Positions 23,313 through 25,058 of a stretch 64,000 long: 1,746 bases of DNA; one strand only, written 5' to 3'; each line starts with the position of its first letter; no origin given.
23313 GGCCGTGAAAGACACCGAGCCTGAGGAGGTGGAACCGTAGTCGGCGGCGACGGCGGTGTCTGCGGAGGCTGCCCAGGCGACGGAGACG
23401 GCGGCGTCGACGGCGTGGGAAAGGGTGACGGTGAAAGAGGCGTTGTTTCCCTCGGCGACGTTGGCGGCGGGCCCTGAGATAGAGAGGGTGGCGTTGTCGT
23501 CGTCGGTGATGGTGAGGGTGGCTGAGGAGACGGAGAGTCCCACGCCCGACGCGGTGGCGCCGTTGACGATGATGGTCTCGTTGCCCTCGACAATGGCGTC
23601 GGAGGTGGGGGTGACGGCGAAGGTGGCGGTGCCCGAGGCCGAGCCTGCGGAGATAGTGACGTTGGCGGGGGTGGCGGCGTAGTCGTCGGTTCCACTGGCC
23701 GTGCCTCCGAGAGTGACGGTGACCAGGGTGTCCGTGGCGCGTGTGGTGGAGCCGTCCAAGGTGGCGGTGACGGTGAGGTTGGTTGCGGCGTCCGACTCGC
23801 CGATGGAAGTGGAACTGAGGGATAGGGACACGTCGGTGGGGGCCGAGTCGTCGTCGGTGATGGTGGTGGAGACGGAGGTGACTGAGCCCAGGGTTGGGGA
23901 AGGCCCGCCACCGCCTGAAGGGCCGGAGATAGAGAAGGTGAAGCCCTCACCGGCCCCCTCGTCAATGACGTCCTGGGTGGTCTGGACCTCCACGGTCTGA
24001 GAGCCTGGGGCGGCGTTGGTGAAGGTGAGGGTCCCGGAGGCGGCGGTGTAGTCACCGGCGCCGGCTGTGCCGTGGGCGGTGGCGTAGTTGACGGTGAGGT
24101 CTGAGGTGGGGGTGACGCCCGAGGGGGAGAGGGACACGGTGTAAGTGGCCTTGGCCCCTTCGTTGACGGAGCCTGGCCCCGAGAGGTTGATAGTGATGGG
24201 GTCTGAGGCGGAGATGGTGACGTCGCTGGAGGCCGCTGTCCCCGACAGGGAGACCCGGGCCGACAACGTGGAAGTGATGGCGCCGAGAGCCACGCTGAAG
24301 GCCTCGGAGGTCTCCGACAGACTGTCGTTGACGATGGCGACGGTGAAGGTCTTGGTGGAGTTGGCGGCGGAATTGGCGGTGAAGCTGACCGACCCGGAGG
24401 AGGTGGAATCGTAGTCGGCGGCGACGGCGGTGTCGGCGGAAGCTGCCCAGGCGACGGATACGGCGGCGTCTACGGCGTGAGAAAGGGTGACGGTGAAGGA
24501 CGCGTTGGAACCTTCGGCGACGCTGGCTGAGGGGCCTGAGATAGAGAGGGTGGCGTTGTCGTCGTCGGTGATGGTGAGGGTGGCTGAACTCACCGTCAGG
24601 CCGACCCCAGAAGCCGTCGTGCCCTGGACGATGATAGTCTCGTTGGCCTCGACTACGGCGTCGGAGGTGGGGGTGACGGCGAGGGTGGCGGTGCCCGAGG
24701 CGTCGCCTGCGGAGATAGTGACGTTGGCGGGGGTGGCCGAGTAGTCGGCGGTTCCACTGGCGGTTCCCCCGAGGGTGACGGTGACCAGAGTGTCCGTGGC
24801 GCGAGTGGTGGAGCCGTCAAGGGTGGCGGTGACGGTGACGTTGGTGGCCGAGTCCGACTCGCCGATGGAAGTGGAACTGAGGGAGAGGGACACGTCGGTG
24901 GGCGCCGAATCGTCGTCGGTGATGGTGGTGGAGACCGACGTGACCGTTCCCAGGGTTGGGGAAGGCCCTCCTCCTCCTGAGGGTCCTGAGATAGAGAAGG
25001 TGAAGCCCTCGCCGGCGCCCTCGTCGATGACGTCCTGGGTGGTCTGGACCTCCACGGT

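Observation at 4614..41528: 36.9-kb single ORF encoding a 12,304-aa LRR plus ~100x Calx-beta-like surface protein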

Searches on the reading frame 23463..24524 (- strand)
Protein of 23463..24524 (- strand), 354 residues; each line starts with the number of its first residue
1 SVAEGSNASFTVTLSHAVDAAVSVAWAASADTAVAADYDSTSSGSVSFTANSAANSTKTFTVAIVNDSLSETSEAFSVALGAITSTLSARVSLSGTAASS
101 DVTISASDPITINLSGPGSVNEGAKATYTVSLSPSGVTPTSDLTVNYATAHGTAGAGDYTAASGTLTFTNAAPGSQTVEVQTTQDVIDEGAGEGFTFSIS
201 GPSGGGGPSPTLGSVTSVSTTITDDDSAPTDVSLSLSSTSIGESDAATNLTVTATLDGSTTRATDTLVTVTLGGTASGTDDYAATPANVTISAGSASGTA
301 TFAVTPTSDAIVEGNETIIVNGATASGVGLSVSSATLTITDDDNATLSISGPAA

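Call 33: search_protein_representatives(protein=window:23463-24524:-)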
Query: 354 residues. Proteins with E-value up to 0.001 (for the whole library): 17816; up to 1e-10: 9278; up to 1e-30: 2693. The best 150 are listed.
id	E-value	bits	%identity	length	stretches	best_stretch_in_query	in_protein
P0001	0.0e+00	2257.4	51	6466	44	118-345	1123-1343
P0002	0.0e+00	2020.7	56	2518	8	1-346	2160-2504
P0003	0.0e+00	1865.4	60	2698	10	1-354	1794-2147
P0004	0.0e+00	1840.9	37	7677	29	2-353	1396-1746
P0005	0.0e+00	1836.8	58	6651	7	1-354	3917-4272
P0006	0.0e+00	1706.0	49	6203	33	2-344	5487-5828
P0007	0.0e+00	1543.4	40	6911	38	118-349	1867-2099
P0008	0.0e+00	1543.2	46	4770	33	215-345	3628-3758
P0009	0.0e+00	1482.8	50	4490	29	99-345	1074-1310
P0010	0.0e+00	1452.9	61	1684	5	2-348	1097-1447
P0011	0.0e+00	1433.9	44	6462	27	2-350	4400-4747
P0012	0.0e+00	1433.1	48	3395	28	215-345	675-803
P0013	0.0e+00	1340.4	46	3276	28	214-343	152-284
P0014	0.0e+00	1295.5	48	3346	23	214-349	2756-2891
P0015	0.0e+00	1243.0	40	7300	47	56-344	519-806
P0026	0.0e+00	1100.0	43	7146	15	2-353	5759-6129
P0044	3.6e-259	873.8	52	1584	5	2-352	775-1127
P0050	4.0e-247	834.2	53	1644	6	2-353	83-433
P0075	2.1e-215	730.1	39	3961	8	3-353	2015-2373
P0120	1.3e-169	579.8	43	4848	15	214-348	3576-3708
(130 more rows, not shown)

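Call 37: find_encoding_contigs(protein=P0003, flank=10000, max_places=5)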
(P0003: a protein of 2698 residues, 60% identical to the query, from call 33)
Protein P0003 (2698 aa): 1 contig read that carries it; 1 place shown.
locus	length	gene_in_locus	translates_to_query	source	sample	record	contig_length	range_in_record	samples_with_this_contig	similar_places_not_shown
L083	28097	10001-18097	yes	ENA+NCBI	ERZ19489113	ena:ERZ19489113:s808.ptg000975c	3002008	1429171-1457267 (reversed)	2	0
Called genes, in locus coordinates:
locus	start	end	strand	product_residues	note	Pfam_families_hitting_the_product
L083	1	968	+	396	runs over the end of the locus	PF01145:Band_7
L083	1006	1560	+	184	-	PF02130:YbeY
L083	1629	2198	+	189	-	PF05685:Uma2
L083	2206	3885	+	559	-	PF05496:RuvB_N (faint), PF13177:DNA_pol3_delta2, PF13401:AAA_22 (weak), PF00004:AAA, PF22608:DNAX_ATPase_lid (weak), PF12169:DNA_pol3_gamma3 (weak)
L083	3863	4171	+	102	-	PF02575:YbaB_DNA_bd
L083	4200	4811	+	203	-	PF21176:RecR_HhH, PF02132:RecR_ZnF, PF01751:Toprim, PF13662:Toprim_4, PF21175:RecR_C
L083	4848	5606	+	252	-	PF11967:RecO_N, PF02565:RecO_C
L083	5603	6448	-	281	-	PF00106:adh_short, PF01370:Epimerase, PF08659:KR, PF13561:adh_short_C2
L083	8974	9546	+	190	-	-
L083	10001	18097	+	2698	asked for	PF12799:LRR_4 (faint), PF13306:LRR_5 (weak), PF13855:LRR_8 (weak), PF13306:LRR_5 (weak), PF13855:LRR_8, PF13306:LRR_5, PF13855:LRR_8, PF03160:Calx-beta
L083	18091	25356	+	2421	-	-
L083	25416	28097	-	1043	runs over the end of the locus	PF04313:HSDR_N, PF04851:ResIII, PF18766:SWI2_SNF2, PF00270:DEAD (weak), PF22679:T1R_D3-like, PF11867:T1RH-like_C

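Call 38: list_cluster_members(proteins=[P0003, P0005, P0002, P0010, P0004, P0026, P0001, P0006])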
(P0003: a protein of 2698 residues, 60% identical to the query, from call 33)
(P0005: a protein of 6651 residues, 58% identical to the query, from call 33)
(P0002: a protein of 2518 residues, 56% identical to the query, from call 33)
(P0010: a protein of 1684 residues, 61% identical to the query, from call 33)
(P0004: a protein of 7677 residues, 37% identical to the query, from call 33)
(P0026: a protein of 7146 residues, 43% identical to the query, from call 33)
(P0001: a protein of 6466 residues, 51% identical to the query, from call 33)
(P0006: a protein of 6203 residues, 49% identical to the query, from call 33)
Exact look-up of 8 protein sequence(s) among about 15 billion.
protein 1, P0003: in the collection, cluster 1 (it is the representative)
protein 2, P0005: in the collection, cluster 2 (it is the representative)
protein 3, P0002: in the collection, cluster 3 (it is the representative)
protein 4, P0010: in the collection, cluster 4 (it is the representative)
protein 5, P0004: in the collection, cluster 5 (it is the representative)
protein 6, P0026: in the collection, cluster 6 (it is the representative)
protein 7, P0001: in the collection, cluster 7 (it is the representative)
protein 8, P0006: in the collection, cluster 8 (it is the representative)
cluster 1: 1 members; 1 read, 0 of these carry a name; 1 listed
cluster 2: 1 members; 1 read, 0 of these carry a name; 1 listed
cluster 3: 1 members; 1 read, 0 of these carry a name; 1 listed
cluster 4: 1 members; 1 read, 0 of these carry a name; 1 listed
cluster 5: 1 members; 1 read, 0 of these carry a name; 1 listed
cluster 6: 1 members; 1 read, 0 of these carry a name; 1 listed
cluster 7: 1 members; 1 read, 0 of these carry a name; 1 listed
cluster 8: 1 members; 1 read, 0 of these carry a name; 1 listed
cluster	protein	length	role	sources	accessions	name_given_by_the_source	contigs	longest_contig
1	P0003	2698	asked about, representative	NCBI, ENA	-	-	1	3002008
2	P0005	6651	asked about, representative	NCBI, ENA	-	-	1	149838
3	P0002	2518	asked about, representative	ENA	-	-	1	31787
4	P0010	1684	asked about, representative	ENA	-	-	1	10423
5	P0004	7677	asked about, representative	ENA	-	-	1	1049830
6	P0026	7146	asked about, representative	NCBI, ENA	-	-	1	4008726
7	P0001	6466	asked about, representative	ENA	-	-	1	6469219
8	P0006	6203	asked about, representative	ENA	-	-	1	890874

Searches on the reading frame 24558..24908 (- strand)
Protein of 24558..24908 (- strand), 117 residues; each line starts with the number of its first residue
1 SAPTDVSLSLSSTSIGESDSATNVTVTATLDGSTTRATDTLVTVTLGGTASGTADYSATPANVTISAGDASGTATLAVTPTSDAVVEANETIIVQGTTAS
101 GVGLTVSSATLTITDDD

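Call 64: predict_structure(alignment_id=A3)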
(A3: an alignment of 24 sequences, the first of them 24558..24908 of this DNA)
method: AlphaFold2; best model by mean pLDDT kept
length: 117 residues; sequences in the alignment: 24
mean_pLDDT: 91.8   pTM: 0.84
mean pLDDT of the five models: 91.8, 91.6, 90.6, 86.7, 85.8
residues with pLDDT >= 90: 88; 70-90: 26; 50-70: 3; < 50: 0
segments of 3 or more residues with pLDDT < 50: none
pLDDT, mean of each block of 10 residues (from residue 1): 83 93 96 87 95 87 95 96 90 95 92 91
secondary structure, 60 per line:
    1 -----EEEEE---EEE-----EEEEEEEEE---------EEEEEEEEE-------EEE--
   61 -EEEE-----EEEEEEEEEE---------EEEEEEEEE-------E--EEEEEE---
elements in order: E6-10 E14-16 E22-30 E40-48 E56-58 E62-65 E71-80 E90-98 E109-114

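Call 67: fold_search(model_id=the predicted structure, library=pdb)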
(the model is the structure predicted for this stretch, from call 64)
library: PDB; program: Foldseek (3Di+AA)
matches with E <= 10: 1651; with E <= 0.001: 39
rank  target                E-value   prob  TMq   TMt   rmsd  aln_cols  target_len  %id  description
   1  3e9t_B                5.5e-06  1.00  0.68  0.69   3.2       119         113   19  Crystal structure of Apo-form Calx CBD1 domain (released 2009-09-01)
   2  9iv8                  6.8e-06  1.00  0.62  0.12   3.9       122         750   21  Cryo-EM structure of human NCX1 in PIP2 diC8 bound state (released 2025-03-19)
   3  3ead_B                7.5e-06  1.00  0.68  0.69   3.1       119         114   18  Crystal structure of CALX-CBD1 (released 2009-09-08)
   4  3ead_A                8.4e-06  1.00  0.65  0.68   3.3       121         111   19  Crystal structure of CALX-CBD1 (released 2009-09-08)
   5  8sgj_A                8.8e-06  1.00  0.66  0.13   7.4       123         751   21  Cryo-EM structure of human NCX1 in apo inactivated state (released 2023-10-11)
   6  3e9t_A                1.0e-05  1.00  0.67  0.69   3.2       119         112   18  Crystal structure of Apo-form Calx CBD1 domain (released 2009-09-01)
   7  2dpk                  1.3e-05  1.00  0.61  0.58   4.1       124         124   20  The Crystal Structure of the Primary Ca2+ Sensor of the Na+/Ca2+ Exchanger (released 2006-06-13)
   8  8sgt_A                1.8e-05  1.00  0.67  0.14   3.5       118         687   22  Cryo-EM structure of human NCX1 in Ca2+ bound, activated state (group II in the presence of 0.5 mM Ca2+) (released 2023-10-11)
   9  3gin_A                1.9e-05  1.00  0.62  0.62   3.8       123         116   21  Crystal structure of E454K-CBD1 (released 2009-04-21)
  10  3us9                  3.8e-05  1.00  0.64  0.34   3.8       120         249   22  Crystal Structure of the NCX1 Intracellular Tandem Calcium Binding Domains(CBD12) (released 2012-07-11)
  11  3rb7_A                4.4e-05  1.00  0.64  0.34   2.8       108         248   21  Crystal structure of CBD12 from CALX1.2 (released 2011-11-02)
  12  3rb7_G                4.9e-05  1.00  0.61  0.32   3.1       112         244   22  Crystal structure of CBD12 from CALX1.2 (released 2011-11-02)
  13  3rb5_B                5.4e-05  1.00  0.60  0.32   3.7       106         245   23  Crystal structure of calcium binding domain CBD12 of CALX1.1 (released 2011-11-02)
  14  3fq4_B                7.0e-05  1.00  0.61  0.61   4.2       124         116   18  Crystal structure of the Calx-beta domain of integrin beta4 (released 2009-06-23)
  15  3ead_C                7.4e-05  1.00  0.63  0.66   2.9       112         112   20  Crystal structure of CALX-CBD1 (released 2009-09-08)
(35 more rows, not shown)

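Call 90: search_solved_structures(query=A3, max_evalue=0.1, show_alignments=3)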
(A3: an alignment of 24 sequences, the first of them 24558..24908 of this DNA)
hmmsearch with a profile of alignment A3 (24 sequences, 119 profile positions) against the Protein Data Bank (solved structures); distinct sequences matched with E-value up to 0.1: 19.
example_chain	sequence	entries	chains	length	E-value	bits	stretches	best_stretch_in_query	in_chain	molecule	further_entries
3us9_A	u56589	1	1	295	6.5e-19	71.2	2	21-119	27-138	Sodium/calcium exchanger 1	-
8sgi_A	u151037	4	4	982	7.7e-17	64.5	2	21-119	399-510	Sodium/calcium exchanger 1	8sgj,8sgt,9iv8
3rb5_A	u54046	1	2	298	2.4e-13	53.2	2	21-119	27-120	Na/Ca exchange protein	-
8jp0_A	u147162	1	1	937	2.6e-13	53.1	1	21-119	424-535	Sodium/calcium exchanger 1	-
3rb7_A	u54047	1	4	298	2.7e-13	53.1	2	21-119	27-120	Na/Ca exchange protein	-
2fws_A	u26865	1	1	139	4.8e-13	52.3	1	21-119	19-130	Sodium/calcium exchanger 1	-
2dpk_A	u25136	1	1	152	7e-13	51.7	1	21-119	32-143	Sodium/calcium exchanger 1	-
3gin_A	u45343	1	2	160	2.2e-11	46.9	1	21-119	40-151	Sodium/calcium exchanger 1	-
3e9t_A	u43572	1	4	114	8e-09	38.6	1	21-119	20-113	Na/Ca exchange protein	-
3ead_A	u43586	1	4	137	1.2e-08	38.1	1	17-119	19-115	Na/Ca exchange protein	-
2lt9_A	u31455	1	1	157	2.2e-06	30.8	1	14-115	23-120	Protein Slc8a3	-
2fwu_A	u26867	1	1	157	4.6e-06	29.7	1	12-100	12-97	Sodium/calcium exchanger 1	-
2kls_A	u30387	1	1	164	5.2e-06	29.6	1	12-100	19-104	Sodium/calcium exchanger 1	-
2qvk_A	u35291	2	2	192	8.7e-06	28.9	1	12-99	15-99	Sodium/calcium exchanger 1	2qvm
3e9u_A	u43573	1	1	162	0.015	18.4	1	31-98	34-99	Na/Ca exchange protein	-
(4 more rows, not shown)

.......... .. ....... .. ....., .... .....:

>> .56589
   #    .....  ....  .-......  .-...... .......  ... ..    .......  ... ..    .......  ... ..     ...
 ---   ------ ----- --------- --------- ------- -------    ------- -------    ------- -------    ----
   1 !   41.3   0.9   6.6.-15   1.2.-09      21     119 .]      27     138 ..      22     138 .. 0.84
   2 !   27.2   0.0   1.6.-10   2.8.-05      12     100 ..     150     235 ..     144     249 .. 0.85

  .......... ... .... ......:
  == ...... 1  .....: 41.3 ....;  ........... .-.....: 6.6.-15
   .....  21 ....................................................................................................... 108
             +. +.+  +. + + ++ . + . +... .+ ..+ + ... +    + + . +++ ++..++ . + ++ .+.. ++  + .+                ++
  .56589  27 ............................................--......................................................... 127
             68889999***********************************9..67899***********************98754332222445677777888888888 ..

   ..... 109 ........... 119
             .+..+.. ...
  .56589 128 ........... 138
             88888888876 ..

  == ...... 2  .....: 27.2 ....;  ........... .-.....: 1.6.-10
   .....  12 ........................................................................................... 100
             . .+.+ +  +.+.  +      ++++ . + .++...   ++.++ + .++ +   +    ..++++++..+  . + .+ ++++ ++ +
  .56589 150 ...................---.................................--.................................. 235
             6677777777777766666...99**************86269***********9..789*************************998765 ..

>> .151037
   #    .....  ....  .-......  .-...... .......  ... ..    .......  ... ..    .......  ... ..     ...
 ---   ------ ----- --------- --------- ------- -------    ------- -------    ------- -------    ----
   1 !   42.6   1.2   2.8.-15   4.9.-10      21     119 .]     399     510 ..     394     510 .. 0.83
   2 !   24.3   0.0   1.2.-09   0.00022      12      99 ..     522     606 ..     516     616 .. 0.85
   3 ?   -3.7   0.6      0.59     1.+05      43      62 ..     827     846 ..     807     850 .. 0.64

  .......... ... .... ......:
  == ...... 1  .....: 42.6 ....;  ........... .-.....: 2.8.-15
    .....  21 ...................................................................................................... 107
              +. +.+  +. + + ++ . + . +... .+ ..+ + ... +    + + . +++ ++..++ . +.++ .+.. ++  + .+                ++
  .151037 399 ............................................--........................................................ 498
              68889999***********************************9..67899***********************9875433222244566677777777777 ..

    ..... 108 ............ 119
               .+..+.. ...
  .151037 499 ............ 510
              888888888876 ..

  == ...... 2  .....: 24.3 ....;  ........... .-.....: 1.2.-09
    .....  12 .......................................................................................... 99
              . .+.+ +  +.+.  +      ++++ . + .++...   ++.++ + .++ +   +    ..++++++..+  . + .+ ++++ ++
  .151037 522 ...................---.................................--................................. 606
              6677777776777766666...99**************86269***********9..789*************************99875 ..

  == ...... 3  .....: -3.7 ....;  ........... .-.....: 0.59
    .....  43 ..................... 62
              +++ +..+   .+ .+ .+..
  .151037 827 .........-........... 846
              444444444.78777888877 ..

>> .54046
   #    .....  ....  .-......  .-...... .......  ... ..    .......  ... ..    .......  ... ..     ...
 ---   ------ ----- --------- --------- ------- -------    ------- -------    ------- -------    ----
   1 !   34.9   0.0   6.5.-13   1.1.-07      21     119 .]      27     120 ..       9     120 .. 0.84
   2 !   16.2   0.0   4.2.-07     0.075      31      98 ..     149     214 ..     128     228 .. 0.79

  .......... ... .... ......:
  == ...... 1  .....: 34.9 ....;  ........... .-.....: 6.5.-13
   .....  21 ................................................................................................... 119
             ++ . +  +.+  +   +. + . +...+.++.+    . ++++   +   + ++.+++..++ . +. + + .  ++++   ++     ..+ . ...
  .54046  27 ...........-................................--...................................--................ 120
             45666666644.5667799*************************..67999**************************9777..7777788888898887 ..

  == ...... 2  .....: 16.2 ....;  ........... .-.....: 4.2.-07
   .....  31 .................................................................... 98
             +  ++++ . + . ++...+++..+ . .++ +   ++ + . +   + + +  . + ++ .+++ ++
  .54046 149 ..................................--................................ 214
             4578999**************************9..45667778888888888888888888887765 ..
